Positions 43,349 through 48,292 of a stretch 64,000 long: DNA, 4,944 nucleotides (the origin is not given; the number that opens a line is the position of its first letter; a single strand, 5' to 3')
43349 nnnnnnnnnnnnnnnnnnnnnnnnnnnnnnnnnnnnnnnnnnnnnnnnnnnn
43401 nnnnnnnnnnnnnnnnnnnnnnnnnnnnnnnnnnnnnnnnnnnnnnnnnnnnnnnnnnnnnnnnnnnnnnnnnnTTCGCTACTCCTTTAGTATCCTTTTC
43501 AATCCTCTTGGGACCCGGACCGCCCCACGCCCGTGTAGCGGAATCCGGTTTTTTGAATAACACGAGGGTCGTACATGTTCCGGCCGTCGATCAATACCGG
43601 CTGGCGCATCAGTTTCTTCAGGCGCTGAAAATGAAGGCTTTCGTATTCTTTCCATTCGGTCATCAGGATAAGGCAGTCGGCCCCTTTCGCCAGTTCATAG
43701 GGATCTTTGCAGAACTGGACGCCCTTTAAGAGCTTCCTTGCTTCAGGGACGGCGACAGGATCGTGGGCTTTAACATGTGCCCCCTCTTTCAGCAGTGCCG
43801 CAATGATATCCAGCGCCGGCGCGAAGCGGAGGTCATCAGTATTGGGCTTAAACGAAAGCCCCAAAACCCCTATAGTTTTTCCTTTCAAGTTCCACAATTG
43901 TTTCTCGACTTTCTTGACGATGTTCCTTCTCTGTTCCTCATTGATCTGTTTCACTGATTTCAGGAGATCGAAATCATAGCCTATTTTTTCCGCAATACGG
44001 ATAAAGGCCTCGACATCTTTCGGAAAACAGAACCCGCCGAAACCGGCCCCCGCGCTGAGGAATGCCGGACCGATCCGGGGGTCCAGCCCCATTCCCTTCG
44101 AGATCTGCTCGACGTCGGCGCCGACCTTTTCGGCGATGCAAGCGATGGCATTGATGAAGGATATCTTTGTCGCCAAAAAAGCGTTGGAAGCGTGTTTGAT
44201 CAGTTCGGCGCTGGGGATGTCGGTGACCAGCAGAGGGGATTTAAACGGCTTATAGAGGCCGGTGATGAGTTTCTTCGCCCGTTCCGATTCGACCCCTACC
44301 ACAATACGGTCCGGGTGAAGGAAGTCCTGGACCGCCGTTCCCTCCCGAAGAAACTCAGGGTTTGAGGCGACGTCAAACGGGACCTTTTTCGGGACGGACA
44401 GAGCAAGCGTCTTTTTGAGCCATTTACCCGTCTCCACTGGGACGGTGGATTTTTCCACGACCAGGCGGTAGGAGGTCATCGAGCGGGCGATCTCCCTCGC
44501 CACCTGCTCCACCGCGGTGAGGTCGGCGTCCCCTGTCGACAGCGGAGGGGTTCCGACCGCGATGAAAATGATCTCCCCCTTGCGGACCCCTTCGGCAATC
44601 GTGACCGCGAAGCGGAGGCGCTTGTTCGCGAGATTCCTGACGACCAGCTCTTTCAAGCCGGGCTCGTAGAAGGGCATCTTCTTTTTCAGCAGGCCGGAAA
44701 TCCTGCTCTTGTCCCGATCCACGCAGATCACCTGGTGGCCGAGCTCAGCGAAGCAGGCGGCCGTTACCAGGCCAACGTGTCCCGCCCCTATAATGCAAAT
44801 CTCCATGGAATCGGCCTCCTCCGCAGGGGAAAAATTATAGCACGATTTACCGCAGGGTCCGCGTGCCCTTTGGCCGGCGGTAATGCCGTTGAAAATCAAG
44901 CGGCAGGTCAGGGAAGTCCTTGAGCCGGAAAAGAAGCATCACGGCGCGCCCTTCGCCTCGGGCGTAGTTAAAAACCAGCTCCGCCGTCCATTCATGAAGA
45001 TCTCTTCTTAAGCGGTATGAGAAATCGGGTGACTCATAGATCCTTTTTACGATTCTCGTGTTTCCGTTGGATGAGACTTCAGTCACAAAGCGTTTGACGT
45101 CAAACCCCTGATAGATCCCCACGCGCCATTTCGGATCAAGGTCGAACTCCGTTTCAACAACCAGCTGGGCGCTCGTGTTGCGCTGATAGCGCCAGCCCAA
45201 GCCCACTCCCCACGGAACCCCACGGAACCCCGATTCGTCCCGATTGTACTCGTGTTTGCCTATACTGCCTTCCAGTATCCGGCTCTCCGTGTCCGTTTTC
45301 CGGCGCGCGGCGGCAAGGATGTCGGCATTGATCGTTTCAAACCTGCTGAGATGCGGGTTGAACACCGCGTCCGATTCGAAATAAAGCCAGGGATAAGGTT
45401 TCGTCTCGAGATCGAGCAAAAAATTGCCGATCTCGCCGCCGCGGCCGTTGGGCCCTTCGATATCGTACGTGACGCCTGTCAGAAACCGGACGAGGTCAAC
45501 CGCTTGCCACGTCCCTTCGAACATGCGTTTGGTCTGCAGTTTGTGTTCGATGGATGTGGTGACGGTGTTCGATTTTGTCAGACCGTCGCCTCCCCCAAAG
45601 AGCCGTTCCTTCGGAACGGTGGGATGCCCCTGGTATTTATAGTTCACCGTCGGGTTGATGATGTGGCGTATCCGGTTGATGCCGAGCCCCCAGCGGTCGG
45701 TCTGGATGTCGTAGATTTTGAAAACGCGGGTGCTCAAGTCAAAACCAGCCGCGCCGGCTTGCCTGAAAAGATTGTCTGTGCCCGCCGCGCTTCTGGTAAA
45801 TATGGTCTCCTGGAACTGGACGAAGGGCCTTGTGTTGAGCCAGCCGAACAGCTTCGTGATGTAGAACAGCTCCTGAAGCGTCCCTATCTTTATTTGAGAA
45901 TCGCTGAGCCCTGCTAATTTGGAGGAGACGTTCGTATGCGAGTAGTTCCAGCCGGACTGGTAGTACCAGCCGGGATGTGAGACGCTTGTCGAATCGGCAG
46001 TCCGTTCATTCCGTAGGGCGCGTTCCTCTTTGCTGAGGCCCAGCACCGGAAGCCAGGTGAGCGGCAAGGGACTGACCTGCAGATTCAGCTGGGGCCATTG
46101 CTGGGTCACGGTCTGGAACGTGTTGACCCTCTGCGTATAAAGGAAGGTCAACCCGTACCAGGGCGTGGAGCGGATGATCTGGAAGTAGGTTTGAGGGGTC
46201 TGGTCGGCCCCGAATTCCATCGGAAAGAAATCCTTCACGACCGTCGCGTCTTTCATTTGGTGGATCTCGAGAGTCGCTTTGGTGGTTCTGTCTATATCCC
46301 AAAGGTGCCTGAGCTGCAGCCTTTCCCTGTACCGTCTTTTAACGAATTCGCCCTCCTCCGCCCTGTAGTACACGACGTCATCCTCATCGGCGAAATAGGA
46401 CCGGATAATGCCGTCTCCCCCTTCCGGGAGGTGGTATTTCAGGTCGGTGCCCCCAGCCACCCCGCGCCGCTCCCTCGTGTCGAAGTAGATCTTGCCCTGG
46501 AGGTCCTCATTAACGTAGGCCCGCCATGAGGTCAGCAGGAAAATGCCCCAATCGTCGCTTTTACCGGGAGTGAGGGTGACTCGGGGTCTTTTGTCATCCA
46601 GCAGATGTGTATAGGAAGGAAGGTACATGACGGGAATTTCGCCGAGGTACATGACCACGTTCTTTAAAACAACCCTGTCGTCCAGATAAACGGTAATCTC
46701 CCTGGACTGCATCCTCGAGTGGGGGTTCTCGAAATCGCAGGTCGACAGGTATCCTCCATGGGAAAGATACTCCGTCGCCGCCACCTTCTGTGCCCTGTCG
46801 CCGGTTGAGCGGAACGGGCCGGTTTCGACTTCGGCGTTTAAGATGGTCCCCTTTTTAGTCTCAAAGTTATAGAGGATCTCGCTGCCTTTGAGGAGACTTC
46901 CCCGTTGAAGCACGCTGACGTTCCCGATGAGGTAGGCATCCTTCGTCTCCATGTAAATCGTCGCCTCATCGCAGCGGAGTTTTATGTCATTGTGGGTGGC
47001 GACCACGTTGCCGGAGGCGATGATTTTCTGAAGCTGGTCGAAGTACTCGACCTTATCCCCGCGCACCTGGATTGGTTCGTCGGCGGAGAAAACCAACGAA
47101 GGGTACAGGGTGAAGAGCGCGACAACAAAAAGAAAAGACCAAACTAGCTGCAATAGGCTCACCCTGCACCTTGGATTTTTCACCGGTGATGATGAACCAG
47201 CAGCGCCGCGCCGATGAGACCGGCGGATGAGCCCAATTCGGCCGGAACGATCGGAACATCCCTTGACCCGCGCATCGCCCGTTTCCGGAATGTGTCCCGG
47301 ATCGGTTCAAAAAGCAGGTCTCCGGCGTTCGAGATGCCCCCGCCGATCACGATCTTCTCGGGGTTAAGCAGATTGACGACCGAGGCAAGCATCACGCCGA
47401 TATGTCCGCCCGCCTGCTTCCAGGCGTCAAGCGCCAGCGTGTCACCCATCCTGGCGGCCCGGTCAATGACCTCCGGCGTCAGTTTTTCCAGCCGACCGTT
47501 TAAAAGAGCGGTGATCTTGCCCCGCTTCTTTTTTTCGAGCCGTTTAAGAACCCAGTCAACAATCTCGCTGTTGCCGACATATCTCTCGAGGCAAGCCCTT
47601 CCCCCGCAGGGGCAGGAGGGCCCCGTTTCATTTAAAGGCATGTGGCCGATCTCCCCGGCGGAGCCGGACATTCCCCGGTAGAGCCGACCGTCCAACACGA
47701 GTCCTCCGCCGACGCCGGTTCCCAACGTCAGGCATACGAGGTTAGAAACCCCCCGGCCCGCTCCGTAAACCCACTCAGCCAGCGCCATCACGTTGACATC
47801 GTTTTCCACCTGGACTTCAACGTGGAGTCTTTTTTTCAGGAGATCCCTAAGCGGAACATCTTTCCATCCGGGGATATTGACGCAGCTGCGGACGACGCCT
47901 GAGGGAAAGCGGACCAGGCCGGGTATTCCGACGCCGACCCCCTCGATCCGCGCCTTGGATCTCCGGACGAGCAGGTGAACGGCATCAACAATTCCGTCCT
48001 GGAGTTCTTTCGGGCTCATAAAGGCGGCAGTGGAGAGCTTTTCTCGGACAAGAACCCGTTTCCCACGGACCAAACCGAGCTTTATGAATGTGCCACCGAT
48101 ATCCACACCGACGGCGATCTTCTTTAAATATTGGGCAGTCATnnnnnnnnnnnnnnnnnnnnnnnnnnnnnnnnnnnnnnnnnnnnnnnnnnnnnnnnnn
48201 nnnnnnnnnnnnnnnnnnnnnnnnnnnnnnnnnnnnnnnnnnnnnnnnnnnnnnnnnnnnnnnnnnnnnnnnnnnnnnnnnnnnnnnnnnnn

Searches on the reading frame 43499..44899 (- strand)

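Call 41: search_protein_families(library=pfam, proteins=[window:43499-44899:-], max_evalue=0.00001)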
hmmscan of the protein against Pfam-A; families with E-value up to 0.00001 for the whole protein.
window:43499-44899:- (466 aa): 6 families
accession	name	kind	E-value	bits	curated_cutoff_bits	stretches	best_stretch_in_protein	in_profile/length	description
PF03721.20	UDPG_MGDP_dh_N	-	2.7e-62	210.1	27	1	32-212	1-184/187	UDP-glucose/GDP-mannose dehydrogenase family, NAD binding domain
PF03720.21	UDPG_MGDP_dh_C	-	8.6e-36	122.9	30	1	344-445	1-103/103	UDP-glucose/GDP-mannose dehydrogenase family, UDP binding domain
PF00984.24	UDPG_MGDP_dh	-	1.1e-34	118.8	25.4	1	230-321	2-93/94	UDP-glucose/GDP-mannose dehydrogenase family, central domain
PF03807.23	F420_oxidored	-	3.1e-08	34.5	21.6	0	34-116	2-68/94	NADP oxidoreductase coenzyme F420-dependent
PF02826.25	2-Hacid_dh_C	-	6e-08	32.7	25.1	0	25-68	30-73/178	D-isomer specific 2-hydroxyacid dehydrogenase, NAD binding domain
PF03446.21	NAD_binding_2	-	6.3e-07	30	21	0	34-165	2-107/161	NAD binding domain of 6-phosphogluconate dehydrogenase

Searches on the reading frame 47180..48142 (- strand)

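Call 41: search_protein_families(library=pfam, proteins=[window:47180-48142:-], max_evalue=0.00001)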
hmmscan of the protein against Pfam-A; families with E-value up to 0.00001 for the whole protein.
window:47180-48142:- (320 aa): 1 family
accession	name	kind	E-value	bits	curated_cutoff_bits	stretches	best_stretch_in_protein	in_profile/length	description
PF00480.26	ROK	-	4.5e-72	243.5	22.9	1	11-318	2-293/294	ROK family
